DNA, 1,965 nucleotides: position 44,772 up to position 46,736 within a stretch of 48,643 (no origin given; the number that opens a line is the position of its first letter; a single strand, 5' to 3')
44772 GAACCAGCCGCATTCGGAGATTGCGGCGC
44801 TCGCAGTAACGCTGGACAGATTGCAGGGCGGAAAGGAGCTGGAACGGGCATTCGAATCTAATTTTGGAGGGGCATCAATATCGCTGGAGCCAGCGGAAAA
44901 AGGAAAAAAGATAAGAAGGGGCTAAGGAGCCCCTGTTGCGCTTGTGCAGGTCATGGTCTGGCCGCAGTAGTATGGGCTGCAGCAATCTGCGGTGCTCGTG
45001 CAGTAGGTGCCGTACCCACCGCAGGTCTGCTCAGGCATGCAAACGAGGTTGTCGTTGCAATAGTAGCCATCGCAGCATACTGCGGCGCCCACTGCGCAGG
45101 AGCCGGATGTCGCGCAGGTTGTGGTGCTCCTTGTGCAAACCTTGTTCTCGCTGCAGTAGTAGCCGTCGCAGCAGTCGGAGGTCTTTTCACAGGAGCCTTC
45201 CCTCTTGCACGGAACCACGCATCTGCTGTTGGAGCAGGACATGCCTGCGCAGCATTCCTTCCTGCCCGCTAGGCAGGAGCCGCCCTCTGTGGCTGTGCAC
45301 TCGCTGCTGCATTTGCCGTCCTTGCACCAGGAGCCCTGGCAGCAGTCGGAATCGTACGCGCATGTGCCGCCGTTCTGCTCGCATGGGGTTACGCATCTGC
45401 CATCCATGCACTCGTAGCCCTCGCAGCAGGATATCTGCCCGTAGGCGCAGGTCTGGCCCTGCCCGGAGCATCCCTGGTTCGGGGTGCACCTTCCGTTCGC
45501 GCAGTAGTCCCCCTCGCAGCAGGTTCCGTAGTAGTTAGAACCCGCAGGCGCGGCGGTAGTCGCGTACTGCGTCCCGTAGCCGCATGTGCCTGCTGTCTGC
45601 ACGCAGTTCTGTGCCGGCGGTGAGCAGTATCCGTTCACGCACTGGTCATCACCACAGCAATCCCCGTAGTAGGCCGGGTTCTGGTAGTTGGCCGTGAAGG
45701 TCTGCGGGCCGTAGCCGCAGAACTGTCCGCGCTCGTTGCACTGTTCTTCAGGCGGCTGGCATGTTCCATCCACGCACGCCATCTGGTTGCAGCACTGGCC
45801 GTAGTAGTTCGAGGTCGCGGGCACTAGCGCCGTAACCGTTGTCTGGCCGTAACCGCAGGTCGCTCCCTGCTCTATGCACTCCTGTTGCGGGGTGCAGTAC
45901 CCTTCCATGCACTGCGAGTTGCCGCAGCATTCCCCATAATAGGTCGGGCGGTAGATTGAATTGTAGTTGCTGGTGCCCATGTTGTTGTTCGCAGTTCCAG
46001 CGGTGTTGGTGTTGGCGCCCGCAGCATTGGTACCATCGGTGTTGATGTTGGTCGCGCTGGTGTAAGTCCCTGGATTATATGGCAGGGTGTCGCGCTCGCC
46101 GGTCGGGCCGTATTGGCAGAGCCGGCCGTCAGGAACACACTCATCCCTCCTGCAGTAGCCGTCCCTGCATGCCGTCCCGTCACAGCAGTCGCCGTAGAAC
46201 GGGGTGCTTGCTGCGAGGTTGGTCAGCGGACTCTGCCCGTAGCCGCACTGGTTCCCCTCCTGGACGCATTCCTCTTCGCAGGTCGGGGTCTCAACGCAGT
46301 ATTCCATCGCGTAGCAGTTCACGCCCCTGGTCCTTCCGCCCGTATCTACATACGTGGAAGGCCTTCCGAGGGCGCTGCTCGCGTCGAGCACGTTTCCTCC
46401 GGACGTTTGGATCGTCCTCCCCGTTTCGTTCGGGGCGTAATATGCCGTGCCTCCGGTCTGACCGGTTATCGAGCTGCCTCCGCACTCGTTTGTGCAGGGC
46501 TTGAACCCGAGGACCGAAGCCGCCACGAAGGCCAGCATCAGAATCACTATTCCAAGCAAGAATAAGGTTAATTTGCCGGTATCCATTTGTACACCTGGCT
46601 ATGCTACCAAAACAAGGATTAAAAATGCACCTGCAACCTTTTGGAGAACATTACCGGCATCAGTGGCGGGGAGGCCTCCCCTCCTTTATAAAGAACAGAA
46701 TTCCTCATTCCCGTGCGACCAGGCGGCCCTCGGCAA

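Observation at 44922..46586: Archaeal secreted protein built from 11 tandem knottin-framework (C-C-CC-C-C) modules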

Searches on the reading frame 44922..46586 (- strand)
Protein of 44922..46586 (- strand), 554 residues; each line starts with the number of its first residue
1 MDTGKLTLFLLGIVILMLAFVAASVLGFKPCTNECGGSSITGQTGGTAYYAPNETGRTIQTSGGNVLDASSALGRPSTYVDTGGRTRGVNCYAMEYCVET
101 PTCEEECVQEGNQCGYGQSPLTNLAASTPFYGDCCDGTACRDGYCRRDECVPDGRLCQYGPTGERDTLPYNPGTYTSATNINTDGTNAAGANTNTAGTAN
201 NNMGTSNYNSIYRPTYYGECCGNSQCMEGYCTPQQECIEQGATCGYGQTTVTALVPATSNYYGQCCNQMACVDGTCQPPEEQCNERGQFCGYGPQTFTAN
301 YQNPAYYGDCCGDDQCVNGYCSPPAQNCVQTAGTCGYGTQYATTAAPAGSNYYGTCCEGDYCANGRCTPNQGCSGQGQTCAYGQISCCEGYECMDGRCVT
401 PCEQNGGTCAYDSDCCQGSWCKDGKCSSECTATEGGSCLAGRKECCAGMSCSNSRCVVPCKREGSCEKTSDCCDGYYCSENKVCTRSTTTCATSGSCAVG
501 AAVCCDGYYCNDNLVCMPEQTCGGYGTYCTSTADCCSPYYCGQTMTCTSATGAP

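Call 4: search_protein_families(library=pfam, proteins=[window:44922-46586:-], max_evalue=1)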
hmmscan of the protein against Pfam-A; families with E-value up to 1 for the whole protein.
window:44922-46586:- (554 aa): 1 family
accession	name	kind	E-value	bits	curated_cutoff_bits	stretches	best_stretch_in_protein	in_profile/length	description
PF07790.16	Pilin_N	-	0.068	14.5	25.2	1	8-70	10-67/78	Archaeal Type IV pilin, N-terminal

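Call 5: search_protein_families(library=ncbifam, proteins=[window:44922-46586:-], max_evalue=1)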
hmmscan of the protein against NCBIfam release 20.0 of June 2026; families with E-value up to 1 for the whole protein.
window:44922-46586:- (554 aa): 0 families

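Call 6: find_homologous_proteins(query=window:44922-46586:-, max_evalue=0.001)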
Query window:44922-46586:- (554 aa): 20 proteins with E <= 0.001 among 6505 candidates.
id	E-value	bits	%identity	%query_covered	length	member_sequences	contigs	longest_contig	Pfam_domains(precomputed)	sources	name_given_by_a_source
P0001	0.0e+0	1267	100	100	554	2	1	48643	-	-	-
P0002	5.9e-293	991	77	99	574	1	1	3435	-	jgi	-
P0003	2.4e-279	946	77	95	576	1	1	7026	-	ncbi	-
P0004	6.8e-279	945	80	94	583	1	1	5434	-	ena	-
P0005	9.1e-253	858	71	100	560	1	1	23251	-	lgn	-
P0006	8.8e-245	832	69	96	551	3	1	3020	-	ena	-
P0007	1.8e-243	828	68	100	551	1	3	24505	-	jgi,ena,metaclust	metaclust:\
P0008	2.7e-234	797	67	96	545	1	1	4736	-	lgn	-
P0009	5.9e-231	786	67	96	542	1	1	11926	-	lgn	-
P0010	9.5e-229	779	66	100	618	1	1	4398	-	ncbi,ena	-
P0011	2.3e-132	461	49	94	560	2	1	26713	-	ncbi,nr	ncbi:hypothetical protein H0O00_02580 [Candidatus Micrarchaeota archaeon]|nr:hypothetical protein [C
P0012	2.7e-129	451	52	76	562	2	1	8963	-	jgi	jgi:hypothetical protein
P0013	1.2e-126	442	47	93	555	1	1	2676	-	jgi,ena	-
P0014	3.3e-120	421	46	94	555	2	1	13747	-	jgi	jgi:hypothetical protein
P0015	9.4e-34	135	29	58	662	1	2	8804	-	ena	-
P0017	3.6e-32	130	31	56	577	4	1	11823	PF07740.19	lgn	-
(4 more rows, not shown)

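Call 13: search_solved_structures(query=window:44922-46586:-, max_evalue=10, show_alignments=3)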
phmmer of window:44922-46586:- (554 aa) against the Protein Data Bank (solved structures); distinct sequences matched with E-value up to 10: 3.
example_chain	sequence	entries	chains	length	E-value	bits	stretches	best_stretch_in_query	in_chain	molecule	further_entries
6gft_A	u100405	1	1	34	0.035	15.9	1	434-455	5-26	cyriotoxin-1a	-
1nix_A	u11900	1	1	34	0.48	12.1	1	374-453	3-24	HAINANTOXIN-I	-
2mqf_A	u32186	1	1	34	0.52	12.1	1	373-453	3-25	Mu-theraphotoxin-Hhn2b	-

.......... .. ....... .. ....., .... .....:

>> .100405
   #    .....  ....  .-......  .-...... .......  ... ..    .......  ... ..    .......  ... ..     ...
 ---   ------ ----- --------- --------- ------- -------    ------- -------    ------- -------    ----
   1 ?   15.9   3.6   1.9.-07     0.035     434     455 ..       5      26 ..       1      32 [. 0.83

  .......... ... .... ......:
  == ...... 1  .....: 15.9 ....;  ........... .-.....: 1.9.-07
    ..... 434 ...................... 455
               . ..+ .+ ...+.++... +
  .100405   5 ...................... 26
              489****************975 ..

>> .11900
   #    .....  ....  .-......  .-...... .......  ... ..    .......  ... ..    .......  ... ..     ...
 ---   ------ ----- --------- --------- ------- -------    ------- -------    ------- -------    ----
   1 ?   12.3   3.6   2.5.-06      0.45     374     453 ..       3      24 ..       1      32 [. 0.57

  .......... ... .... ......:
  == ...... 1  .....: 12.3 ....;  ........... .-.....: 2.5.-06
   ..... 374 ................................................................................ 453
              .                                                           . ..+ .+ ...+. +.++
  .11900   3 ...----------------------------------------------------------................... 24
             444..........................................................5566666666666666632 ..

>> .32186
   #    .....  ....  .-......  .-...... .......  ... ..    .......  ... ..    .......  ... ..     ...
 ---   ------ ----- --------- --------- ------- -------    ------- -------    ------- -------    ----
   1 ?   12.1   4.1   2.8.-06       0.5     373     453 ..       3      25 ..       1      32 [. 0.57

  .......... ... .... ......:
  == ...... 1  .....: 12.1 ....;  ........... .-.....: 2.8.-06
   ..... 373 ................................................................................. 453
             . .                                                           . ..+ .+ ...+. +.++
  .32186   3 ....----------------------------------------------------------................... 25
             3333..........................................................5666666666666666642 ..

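Call 23: predict_structure(alignment_id=A1)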
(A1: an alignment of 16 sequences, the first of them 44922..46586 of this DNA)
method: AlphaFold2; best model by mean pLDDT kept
length: 554 residues; sequences in the alignment: 16
mean_pLDDT: 56.1   pTM: 0.23
mean pLDDT of the five models: 56.1, 53.6, 52.7, 51.5, 49.5
residues with pLDDT >= 90: 0; 70-90: 166; 50-70: 187; < 50: 201
segments of 3 or more residues with pLDDT < 50: 27-106, 118-128, 159-215, 234-236, 246-263, 293-305, 338-350
pLDDT, mean of each block of 10 residues (from residue 1): 69 83 50 25 25 30 35 41 43 38 47 56 38 60 60 55 34 27 26 26 26 46 56 52 45 34 53 53 57 39 49 64 59 57 44 62 65 69 68 72 79 77 83 77 76 77 77 77 71 67 70 74 77 78 82 62
secondary structure, 60 per line:
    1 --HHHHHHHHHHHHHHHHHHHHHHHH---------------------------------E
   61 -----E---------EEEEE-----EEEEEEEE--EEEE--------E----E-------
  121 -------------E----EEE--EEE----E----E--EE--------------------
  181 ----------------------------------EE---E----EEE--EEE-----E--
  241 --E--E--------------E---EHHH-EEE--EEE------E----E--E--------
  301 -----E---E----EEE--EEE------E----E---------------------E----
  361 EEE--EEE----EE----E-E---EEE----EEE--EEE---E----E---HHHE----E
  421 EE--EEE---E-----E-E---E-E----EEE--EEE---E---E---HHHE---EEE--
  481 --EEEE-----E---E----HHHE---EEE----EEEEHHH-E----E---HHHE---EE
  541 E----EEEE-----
elements in order: H3-26 E76-80 E86-93 E96-99 E139-141 E144-146 E225-227 E230-232 E270-272 E275-277 E315-317 E320-322 E361-363 E366-368 E385-387 E392-394 E397-399 E420-422 E425-427 E450-452 E455-457 E476-478 E483-486 E508-510 E515-518 E539-541 E546-549

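Call 31: search_protein_representatives(alignment_id=A1)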
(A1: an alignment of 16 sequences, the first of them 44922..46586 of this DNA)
Query: 16 sequences, 553 profile positions. Proteins with E-value up to 0.001 (for the whole library): 642; up to 1e-10: 101; up to 1e-30: 13. The best 150 are listed.
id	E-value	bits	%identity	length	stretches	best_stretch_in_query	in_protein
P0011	3.6e-221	752.0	-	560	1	5-547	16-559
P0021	1.3e-112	393.7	-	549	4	354-547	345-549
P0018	8.5e-110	384.4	-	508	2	5-426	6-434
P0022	3.8e-99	349.2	-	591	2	135-546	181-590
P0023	7.6e-86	305.3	-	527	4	230-461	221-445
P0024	3.9e-48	180.8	-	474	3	5-257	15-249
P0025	2.7e-46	174.8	-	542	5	103-213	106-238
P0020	3.5e-46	174.4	-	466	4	1-233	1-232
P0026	8.8e-46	173.1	-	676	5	107-208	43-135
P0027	1.2e-43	166.0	-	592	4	230-525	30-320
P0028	5.3e-41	157.3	-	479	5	328-480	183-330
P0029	3.8e-38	147.9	-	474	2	338-547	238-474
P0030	1.4e-32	129.5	-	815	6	344-473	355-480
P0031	1.7e-29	119.3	-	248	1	353-530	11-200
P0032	3.5e-29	118.3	-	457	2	425-547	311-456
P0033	4.8e-28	114.5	-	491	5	327-442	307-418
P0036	8.2e-26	107.2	-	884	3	339-475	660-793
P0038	9.6e-25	103.6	-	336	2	318-462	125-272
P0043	7.9e-21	90.7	-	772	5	179-340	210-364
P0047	5.3e-20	88.0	-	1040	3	107-548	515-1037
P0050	3.3e-19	85.3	-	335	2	311-481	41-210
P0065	9.9e-16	73.9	-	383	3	332-446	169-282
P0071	8.9e-15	70.7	-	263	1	366-520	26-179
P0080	8.0e-14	67.6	-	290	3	338-424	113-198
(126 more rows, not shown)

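Call 33: search_protein_families(library=pfam, proteins=[P0036, P0038, P0050, P0033, P0047, P0043, P0025, P0029, P0027, P0015], max_evalue=0.01)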
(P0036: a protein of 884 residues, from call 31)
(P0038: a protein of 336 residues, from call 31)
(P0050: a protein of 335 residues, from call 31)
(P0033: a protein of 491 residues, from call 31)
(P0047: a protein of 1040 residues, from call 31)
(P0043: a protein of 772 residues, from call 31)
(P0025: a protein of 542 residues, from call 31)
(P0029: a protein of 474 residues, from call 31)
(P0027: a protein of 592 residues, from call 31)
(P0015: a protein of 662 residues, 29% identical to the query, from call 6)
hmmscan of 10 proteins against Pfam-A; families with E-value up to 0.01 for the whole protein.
P0036 (884 aa): 4 families
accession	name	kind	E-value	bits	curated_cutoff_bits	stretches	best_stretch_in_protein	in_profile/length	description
PF17557.7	Conotoxin_I2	-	3e-10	40.5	27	0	746-778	1-32/38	I2-superfamily conotoxins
PF04706.18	Dickkopf_N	-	0.00087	20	25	0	716-742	25-51/51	Dickkopf N-terminal cysteine-rich region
PF08116.16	Toxin_29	-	0.0049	17.3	25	1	857-877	2-22/31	PhTx neurotoxin family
PF08093.16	Toxin_23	-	0.0055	17.3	22.2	0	746-770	2-27/30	Magi 5 toxic peptide family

P0038 (336 aa): 2 families
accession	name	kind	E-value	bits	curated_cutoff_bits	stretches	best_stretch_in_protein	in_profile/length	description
PF04706.18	Dickkopf_N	-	4.5e-09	36.9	25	1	63-83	31-51/51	Dickkopf N-terminal cysteine-rich region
PF17557.7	Conotoxin_I2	-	4.8e-05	23.8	27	0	207-240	1-29/38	I2-superfamily conotoxins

P0050 (335 aa): 3 families
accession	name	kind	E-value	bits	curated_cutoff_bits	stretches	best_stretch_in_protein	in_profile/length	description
PF04706.18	Dickkopf_N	-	6.7e-08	33.2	25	1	160-211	2-51/51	Dickkopf N-terminal cysteine-rich region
PF07740.17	Toxin_12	-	0.0007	20.6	21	1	185-210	1-28/30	Ion channel inhibitory toxin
PF17557.7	Conotoxin_I2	-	0.0043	17.6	27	0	97-127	1-30/38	I2-superfamily conotoxins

P0033 (491 aa): 1 family
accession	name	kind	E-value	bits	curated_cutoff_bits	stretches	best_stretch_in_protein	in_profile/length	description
PF17557.7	Conotoxin_I2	-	0.00063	20.3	27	1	291-323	1-33/38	I2-superfamily conotoxins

P0047 (1040 aa): 3 families
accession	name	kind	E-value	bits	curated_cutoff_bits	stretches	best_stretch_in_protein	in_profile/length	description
PF07648.20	Kazal_2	-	7.6e-17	61.6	22.8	3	52-91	1-48/48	Kazal-type serine protease inhibitor domain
PF00050.26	Kazal_1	-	1.7e-13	50.8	21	3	157-185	7-32/49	Kazal-type serine protease inhibitor domain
PF07740.17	Toxin_12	-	0.0012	19.9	21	1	910-946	1-28/30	Ion channel inhibitory toxin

P0043 (772 aa): 0 families

P0025 (542 aa): 0 families

P0029 (474 aa): 2 families
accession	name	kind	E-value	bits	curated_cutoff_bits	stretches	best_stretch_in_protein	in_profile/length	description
PF07740.17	Toxin_12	-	9.2e-09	36.2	21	1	363-386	1-24/30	Ion channel inhibitory toxin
PF04706.18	Dickkopf_N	-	5.7e-06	27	25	0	225-264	6-50/51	Dickkopf N-terminal cysteine-rich region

P0027 (592 aa): 0 families

P0015 (662 aa): 0 families

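Call 34: fold_search(model_id=the predicted structure, library=pdb)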
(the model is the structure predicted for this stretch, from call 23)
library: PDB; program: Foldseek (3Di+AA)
matches with E <= 10: 66; with E <= 0.001: 0
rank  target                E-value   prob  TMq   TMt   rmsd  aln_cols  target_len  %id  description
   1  1wgt_A                2.3e-01  0.08  0.07  0.13  13.4       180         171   20  X-RAY STRUCTURE OF WHEAT GERM AGGLUTININ ISOLECTIN 3 (released 1995-07-10)
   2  5irx_E                4.8e-01  0.33  0.05  0.29  11.1        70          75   24  Structure of TRPV1 in complex with DkTx and RTX, determined in lipid nanodisc (released 2016-05-25)
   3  1h9i_I                6.5e-01  0.95  0.04  0.70   3.8        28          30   39  COMPLEX OF EETI-II MUTANT WITH PORCINE TRYPSIN (released 2004-07-26)
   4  9lbn_H                1.0e+00  0.15  0.05  0.07   9.5        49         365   14  The composite cryo-EM structure of the head-to-tail connector and head-proximal tail components of bacteriophage phiXa (released 2025-05-07)
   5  6cuc_MODEL_1_A        1.1e+00  0.25  0.05  0.31  11.1        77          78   23  Solution structure of double knot toxin (DkTx) (released 2019-03-27)
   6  6stm_A                1.2e+00  0.08  0.09  0.20  12.8       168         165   18  Three dimensional structure of the giant reed (Arundodonax) lectin (ADL) (released 2021-07-14)
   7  1h9h_I                1.3e+00  0.85  0.04  0.70   3.9        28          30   36  COMPLEX OF EETI-II WITH PORCINE TRYPSIN (released 2004-07-26)
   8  1w7z_A                1.3e+00  0.85  0.04  0.68   3.8        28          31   36  Crystal structure of the free (uncomplexed) Ecballium elaterium trypsin inhibitor (EETI-II) (released 2005-11-01)
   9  1mcv_I                1.5e+00  0.82  0.04  0.74   3.6        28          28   36  Crystal Structure Analysis of a Hybrid Squash Inhibitor in Complex with Porcine Pancreatic Elastase (released 2003-02-04)
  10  7n97_A                1.5e+00  0.02  0.10  0.04  20.3       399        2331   12  State 2 of TcdB and FZD2 at pH5 (released 2022-03-02)
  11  2ec3_MODEL_1_A        1.8e+00  0.08  0.07  0.32  11.2        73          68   15  Solution structure of the 11th FN1 domain from human Fibronectin 1 (released 2008-03-04)
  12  1lu0_A                2.1e+00  0.63  0.04  0.68   3.7        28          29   36  Atomic Resolution Structure of Squash Trypsin Inhibitor: Unexpected Metal Coordination (released 2002-08-28)
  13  5t4r_MODEL_1_A        2.4e+00  0.84  0.05  0.68   1.0        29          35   38  NMR solution structure of the Nav1.7 selective spider venom-derived peptide Pn3a (released 2017-09-06)
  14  5z5k_B                2.7e+00  0.06  0.06  0.27  10.1        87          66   20  Structure of the DCC-Draxin complex (released 2018-06-20)
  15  1imt_MODEL_1_A        3.2e+00  0.07  0.05  0.27  10.2        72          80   18  MAMBA INTESTINAL TOXIN 1, NMR, 39 STRUCTURES (released 1999-04-20)
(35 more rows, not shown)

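Call 35: find_encoding_contigs(protein=P0011, flank=6000, max_places=3)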
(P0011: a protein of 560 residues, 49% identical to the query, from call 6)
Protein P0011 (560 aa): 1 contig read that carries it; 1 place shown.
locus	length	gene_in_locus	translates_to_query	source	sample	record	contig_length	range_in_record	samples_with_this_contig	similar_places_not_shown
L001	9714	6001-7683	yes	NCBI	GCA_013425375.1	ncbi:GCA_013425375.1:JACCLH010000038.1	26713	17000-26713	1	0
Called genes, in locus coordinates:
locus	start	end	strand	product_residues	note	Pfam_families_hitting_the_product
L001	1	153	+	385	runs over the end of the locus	PF01970:TctA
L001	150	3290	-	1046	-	PF25596:CPSase_L_D1, PF02786:CPSase_L_D2, PF07478:Dala_Dala_lig_C, PF02787:CPSase_L_D3, PF25596:CPSase_L_D1, PF02786:CPSase_L_D2, PF02222:ATP-grasp, PF07478:Dala_Dala_lig_C, +6 more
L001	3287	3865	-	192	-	-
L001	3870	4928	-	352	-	PF00988:CPSase_sm_chain, PF00117:GATase, PF07722:Peptidase_C26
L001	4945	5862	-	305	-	PF02729:OTCace_N, PF00185:OTCace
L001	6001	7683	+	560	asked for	-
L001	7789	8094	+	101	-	PF00338:Ribosomal_S10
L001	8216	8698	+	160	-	PF01927:Mut7-C, PF18480:DUF5615 (faint)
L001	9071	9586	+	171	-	-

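Call 36: find_encoding_contigs(protein=P0007, flank=6000, max_places=3)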
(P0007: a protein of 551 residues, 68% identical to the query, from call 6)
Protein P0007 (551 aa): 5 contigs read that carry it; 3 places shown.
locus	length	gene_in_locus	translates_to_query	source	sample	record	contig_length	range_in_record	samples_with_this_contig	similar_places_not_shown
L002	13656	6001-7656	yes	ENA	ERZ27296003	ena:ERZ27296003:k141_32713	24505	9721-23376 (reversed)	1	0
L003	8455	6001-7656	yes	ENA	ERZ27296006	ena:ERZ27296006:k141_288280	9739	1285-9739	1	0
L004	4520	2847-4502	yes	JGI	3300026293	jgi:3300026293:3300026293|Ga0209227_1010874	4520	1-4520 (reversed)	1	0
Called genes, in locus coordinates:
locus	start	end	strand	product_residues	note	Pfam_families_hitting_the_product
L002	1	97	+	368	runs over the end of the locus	PF13439:Glyco_transf_4, PF13579:Glyco_trans_4_4, PF20706:GT4-conflict, PF00534:Glycos_transf_1, PF13692:Glyco_trans_1_4, PF13524:Glyco_trans_1_2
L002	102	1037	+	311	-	PF01073:3Beta_HSD, PF01370:Epimerase, PF02719:Polysacc_synt_2, PF04321:RmlD_sub_bind, PF05368:NmrA (weak), PF07993:NAD_binding_4, PF13460:NAD_binding_10, PF16363:GDP_Man_Dehyd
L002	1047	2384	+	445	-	PF02878:PGM_PMM_I, PF02879:PGM_PMM_II, PF02880:PGM_PMM_III, PF00408:PGM_PMM_IV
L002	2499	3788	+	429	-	PF13173:AAA_14, PF13635:DUF4143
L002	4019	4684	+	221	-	PF00702:Hydrolase, PF13419:HAD_2, PF13242:Hydrolase_like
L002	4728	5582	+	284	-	-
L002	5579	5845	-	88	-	-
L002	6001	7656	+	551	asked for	-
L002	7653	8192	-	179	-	PF01994:Trm56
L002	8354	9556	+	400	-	PF12323:HTH_OrfB_IS605, PF01385:OrfB_IS605, PF07282:Cas12f1-like_TNB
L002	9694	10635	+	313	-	PF03741:TerC, PF04332:DUF475, PF03741:TerC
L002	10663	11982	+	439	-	PF01071:GARS_A, PF02843:GARS_C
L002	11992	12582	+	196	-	-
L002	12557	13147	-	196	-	PF07187:DUF1405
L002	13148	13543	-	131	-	-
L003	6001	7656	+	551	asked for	-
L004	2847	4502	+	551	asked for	-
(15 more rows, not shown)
